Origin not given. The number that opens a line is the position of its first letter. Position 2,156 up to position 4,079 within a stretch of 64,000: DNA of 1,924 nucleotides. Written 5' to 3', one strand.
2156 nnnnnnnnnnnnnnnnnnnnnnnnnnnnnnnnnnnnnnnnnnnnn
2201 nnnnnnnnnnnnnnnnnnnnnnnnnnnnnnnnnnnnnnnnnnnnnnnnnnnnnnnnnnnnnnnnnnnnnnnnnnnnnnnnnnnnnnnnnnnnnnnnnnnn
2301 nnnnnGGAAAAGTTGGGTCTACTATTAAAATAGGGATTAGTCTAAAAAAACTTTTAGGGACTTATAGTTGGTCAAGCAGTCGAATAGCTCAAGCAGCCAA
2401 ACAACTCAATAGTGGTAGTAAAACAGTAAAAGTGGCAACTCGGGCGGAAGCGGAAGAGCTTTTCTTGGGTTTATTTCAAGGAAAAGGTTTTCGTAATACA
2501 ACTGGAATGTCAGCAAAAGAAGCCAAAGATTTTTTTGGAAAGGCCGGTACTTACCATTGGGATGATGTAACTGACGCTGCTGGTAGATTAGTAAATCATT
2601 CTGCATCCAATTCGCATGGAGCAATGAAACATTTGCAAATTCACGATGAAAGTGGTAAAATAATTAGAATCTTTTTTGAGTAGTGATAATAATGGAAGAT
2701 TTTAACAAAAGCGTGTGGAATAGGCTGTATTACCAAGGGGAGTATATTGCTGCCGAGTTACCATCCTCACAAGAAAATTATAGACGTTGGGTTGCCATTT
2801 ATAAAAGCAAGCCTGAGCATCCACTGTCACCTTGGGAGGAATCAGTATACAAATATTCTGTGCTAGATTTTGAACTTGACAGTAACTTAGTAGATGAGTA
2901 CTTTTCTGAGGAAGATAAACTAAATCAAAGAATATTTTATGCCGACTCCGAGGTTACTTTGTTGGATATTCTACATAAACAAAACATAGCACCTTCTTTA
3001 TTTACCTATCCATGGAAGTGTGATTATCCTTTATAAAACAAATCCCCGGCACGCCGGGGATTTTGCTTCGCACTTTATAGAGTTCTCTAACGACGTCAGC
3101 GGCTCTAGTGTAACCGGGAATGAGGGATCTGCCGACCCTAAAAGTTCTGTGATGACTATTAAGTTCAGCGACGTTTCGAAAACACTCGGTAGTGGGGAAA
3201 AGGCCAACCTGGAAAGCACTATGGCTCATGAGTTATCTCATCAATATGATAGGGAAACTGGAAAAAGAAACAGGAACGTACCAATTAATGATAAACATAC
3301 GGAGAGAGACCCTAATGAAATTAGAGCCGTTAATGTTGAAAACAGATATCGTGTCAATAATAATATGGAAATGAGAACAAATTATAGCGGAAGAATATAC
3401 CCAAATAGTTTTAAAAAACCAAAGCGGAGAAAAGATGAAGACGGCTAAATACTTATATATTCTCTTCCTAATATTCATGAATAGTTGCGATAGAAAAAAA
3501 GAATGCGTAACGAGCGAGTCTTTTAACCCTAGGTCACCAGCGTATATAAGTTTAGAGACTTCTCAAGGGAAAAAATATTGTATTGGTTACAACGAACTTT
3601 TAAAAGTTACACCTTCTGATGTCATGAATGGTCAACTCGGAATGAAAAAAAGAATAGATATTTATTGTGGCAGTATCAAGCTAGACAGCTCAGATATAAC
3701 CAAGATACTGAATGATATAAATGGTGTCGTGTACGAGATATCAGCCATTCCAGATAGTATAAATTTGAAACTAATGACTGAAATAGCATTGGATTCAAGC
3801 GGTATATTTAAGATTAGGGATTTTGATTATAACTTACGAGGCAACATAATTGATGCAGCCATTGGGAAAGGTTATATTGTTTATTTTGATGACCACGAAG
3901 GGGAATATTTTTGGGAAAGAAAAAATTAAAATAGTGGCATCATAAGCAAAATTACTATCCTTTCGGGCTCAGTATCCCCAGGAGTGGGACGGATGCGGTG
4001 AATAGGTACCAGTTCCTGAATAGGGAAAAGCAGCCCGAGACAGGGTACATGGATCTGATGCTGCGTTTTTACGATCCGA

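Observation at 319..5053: Array of five orphan polymorphic-toxin / immunity cassettes with no full-length rhs gene in view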

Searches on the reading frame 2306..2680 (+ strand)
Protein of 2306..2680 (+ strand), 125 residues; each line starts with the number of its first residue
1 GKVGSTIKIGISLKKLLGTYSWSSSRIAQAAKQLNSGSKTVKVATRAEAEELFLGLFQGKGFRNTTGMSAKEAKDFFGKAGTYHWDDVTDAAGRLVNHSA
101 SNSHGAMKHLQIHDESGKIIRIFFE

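Call 42: predict_structure(alignment_id=A1)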
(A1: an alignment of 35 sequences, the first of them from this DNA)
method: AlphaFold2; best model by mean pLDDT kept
length: 125 residues; sequences in the alignment: 35
mean_pLDDT: 83.8   pTM: 0.74
mean pLDDT of the five models: 83.8, 82.2, 81.4, 81.5, 81.4
residues with pLDDT >= 90: 77; 70-90: 25; 50-70: 7; < 50: 16
segments of 3 or more residues with pLDDT < 50: 1-16
pLDDT, mean of each block of 10 residues (from residue 1): 40 49 94 96 97 93 92 91 93 80 78 95 95
secondary structure, 60 per line:
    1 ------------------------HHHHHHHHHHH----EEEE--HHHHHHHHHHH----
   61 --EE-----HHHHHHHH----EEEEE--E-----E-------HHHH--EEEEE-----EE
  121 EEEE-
elements in order: H25-35 E40-43 H46-56 H70-77 E82-86 H103-106 E109-113 E119-124

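Call 46: fold_search(model_id=the predicted structure, library=pdb)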
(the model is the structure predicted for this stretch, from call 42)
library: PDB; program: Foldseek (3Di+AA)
matches with E <= 10: 573; with E <= 0.001: 0
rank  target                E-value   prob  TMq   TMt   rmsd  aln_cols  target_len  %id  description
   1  1xrk_A                3.7e-01  0.12  0.20  0.21  11.2        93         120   13  Crystal structure of a mutant bleomycin binding protein from Streptoalloteichus hindustanus displaying increased therm (released 2005-01-11)
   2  2zhp_A                4.2e-01  0.14  0.23  0.24  11.1        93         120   13  Crystal structure of bleomycin-binding protein from Streptoalloteichus hindustanus complexed with bleomycin derivative (released 2009-02-17)
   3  3bqx                  4.5e-01  0.16  0.26  0.24   9.6       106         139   13  High resolution crystal structure of a glyoxalase-related enzyme from Fulvimarina pelagi (released 2008-01-08)
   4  1xrk_B                4.8e-01  0.20  0.29  0.29   6.9        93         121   10  Crystal structure of a mutant bleomycin binding protein from Streptoalloteichus hindustanus displaying increased therm (released 2005-01-11)
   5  6fno_B                5.8e-01  0.05  0.17  0.15  11.4       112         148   12  Caldiarchaeum Subterraneum Ubiquitin:Rpn11-homolog complex, zinc soak (released 2018-07-25)
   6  1zsw                  7.1e-01  0.23  0.25  0.11   7.1        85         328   12  Crystal Structure of Bacillus cereus Metallo Protein from Glyoxalase family (released 2005-06-07)
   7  3ey8_A                7.1e-01  0.13  0.24  0.24   7.5        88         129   10  Structure from the mobile metagenome of V. Pseudocholerae. VPC_CASS1 (released 2009-01-13)
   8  2pjs_A                7.5e-01  0.28  0.29  0.31   3.6        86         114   16  Crystal structure of Atu1953, protein of unknown function (released 2007-05-15)
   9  3huh_B                7.5e-01  0.12  0.24  0.25   7.9        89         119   11  The structure of biphenyl-2,3-diol 1,2-dioxygenase iii-related protein from salmonella typhimurium (released 2009-06-23)
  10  3huh_A                7.5e-01  0.12  0.23  0.24   7.9        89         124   11  The structure of biphenyl-2,3-diol 1,2-dioxygenase iii-related protein from salmonella typhimurium (released 2009-06-23)
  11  3zw5_B                7.5e-01  0.11  0.22  0.23   8.7        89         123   12  Crystal structure of the human Glyoxalase domain-containing protein 5 (released 2011-08-10)
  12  3zw5_A                7.5e-01  0.11  0.22  0.21   8.7        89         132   12  Crystal structure of the human Glyoxalase domain-containing protein 5 (released 2011-08-10)
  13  6fju_B                7.5e-01  0.04  0.16  0.13  12.3       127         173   12  Rpn11 homolog from Caldiarchaeum Subterraneum (released 2018-07-25)
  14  3hnq_A                8.1e-01  0.12  0.25  0.25   6.2        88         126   12  Crystal Structure of Virulence protein STM3117 from Salmonella typhimurium. Northeast Structural Genomics Consortium t (released 2009-06-30)
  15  6wt7                  8.6e-01  0.05  0.18  0.08  12.3       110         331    8  Structure of a metazoan TIR-STING receptor from C. gigas in complex with 2',3'-cGAMP (released 2020-09-09)
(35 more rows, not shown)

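Call 62: search_protein_families(library=pfam, alignment_id=A1, max_evalue=1)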
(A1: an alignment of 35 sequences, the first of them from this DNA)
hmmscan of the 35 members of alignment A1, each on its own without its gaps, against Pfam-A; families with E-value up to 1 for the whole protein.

A. member 1, seq(125 aa): 0 families

B. families by the number of members that match (of 35 scanned): 20 families
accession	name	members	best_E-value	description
PF07591.16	PT-HINT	4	3.9e-35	Pretoxin HINT domain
PF14890.11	Intein_splicing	3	3.5e-10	Intein splicing domain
PF13403.11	Hint_2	3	8.7e-08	Hint domain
PF01079.26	Hint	3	3.2e-06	Hint module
PF08517.17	AXH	3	0.00026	Ataxin-1 and HBP1 module (AXH)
PF14623.11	Vint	2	2e-06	Hint-domain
PF05203.21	Hom_end_hint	2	0.0021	Hom_end-associated Hint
PF12102.13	MrcB_N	2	0.1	MrcB-like, N-terminal domain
PF15631.11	Imm-NTF2-2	2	0.15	NTF2 fold immunity protein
PF11182.14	AlgF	1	0.003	Alginate O-acetyl transferase AlgF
PF22738.1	NNH7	1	0.01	NACHT N-terminal Helical domain 7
PF01918.27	Alba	1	0.045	Alba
PF20477.3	DUF6719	1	0.07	Family of unknown function (DUF6719)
PF14951.11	DUF4503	1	0.1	Domain of unknown function (DUF4503)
PF01975.23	SurE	1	0.11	Survival protein SurE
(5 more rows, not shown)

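Call 63: search_solved_structures(query=A1, max_evalue=1)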
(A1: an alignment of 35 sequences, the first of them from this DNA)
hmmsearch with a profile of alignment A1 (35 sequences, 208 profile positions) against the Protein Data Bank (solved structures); distinct sequences matched with E-value up to 1: 2.
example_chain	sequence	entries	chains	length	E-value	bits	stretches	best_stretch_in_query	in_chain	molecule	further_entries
4wvy_A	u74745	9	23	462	0.42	13.8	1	117-136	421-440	RuvB-like 1 | RuvB-like helicase | RuvB-like protein 1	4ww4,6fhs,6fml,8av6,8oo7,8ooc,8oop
5fm6_A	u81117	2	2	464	0.43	13.8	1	117-136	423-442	RVB1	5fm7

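Call 67: fold_search(model_id=the predicted structure, library=viral)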
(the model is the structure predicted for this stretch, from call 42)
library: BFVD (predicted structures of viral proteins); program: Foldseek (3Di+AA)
matches with E <= 10: 517; with E <= 0.001: 0
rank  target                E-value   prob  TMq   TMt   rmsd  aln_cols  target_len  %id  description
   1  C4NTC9                2.2e-01  0.20  0.23  0.26  10.4        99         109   16  Uncharacterized protein [Sulfitobacter phage EE36phi1]
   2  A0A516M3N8            2.8e-01  0.23  0.27  0.36  10.5       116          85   14  (no name in the UniProt tables at hand)
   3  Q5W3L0                3.0e-01  0.13  0.25  0.13   6.9       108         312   11  Putative tyrosine phosphatase protein [Toxoneuron nigriceps polydnavirus]
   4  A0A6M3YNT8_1          3.2e-01  0.38  0.36  0.06   5.0       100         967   16  RNA-directed RNA polymerase [Picornavirales sp.]
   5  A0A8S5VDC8            3.9e-01  0.12  0.21  0.20   8.1       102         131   14  Uncharacterized protein [Siphoviridae sp. ctGa111]
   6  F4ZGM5                4.8e-01  0.08  0.20  0.06  11.8        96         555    7  (no name in the UniProt tables at hand)
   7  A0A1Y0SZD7            5.1e-01  0.12  0.28  0.14   9.4       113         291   10  Uncharacterized protein [Pseudomonas phage Phabio]
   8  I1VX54                5.4e-01  0.23  0.30  0.42   5.7        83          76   10  (no name in the UniProt tables at hand)
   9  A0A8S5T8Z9            6.2e-01  0.08  0.20  0.18  19.8       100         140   14  Uncharacterized protein [Siphoviridae sp. ctmIh35]
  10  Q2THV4                7.1e-01  0.03  0.11  0.06  10.9        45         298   16  PTP3 [Bracoviriform indiense]
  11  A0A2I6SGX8            7.5e-01  0.09  0.16  0.11   4.6        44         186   16  Putative tyrosine phosphatase 1 [Microplitis mediator bracovirus]
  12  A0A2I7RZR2            7.5e-01  0.08  0.23  0.15  10.1       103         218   17  (no name in the UniProt tables at hand)
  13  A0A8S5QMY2            8.1e-01  0.08  0.17  0.14   5.3        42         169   19  Uncharacterized protein [CrAss-like virus sp. ctYsL76]
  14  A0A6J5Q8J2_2          8.6e-01  0.08  0.22  0.04   6.4        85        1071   16  RelA/SpoT [uncultured Caudovirales phage]
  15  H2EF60                1.0e+00  0.11  0.26  0.11   7.0       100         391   11  Uncharacterized protein [Moumouvirus sp. 'Monve']
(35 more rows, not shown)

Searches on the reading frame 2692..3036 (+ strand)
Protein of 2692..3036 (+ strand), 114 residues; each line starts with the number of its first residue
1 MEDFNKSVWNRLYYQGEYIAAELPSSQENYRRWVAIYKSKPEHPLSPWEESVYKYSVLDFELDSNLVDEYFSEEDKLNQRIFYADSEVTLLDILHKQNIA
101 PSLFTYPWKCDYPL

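Call 10: search_protein_families(library=pfam, max_evalue=0.1, proteins=[window:2692-3036:+])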
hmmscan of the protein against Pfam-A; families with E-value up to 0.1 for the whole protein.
window:2692-3036:+ (114 aa): 0 families

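Call 11: search_protein_families(library=ncbifam, max_evalue=0.1, proteins=[window:2692-3036:+])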
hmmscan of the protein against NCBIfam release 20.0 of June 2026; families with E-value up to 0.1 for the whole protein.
window:2692-3036:+ (114 aa): 0 families

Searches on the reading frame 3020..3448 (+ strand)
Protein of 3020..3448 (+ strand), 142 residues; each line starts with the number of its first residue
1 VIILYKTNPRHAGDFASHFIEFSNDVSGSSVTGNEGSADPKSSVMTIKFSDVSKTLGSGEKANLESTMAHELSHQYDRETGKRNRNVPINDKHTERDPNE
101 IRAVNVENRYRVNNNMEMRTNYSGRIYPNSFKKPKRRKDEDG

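Call 10: search_protein_families(library=pfam, max_evalue=0.1, proteins=[window:3020-3448:+])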
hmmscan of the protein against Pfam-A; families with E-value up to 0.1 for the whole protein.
window:3020-3448:+ (142 aa): 4 families
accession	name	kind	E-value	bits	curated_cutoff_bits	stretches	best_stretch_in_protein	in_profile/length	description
PF09768.15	Peptidase_M76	-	0.0062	16.8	25.2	1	60-119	64-118/170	Peptidase M76 family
PF15638.11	Tox-MPTase2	-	0.02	15.1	25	1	26-86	67-129/196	Metallopeptidase toxin 2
PF01431.27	Peptidase_M13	-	0.054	13.6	24.5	1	66-102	38-74/205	Peptidase family M13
PF06167.18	Peptidase_M90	-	0.079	13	26.2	0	45-93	129-175/243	Glucose-regulated metallo-peptidase M90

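Call 11: search_protein_families(library=ncbifam, max_evalue=0.1, proteins=[window:3020-3448:+])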
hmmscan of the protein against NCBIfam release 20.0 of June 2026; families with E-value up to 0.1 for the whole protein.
window:3020-3448:+ (142 aa): 0 families

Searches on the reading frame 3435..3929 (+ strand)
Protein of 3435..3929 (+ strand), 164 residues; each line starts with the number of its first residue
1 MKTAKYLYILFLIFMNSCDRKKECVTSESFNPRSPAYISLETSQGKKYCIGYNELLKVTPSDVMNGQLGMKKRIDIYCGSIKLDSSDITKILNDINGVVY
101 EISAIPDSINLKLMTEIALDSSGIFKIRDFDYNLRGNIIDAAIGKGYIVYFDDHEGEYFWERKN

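Call 10: search_protein_families(library=pfam, max_evalue=0.1, proteins=[window:3435-3929:+])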
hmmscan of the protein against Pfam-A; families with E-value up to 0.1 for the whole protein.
window:3435-3929:+ (164 aa): 0 families

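Call 11: search_protein_families(library=ncbifam, max_evalue=0.1, proteins=[window:3435-3929:+])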
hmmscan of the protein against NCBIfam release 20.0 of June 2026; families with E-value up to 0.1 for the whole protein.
window:3435-3929:+ (164 aa): 0 families
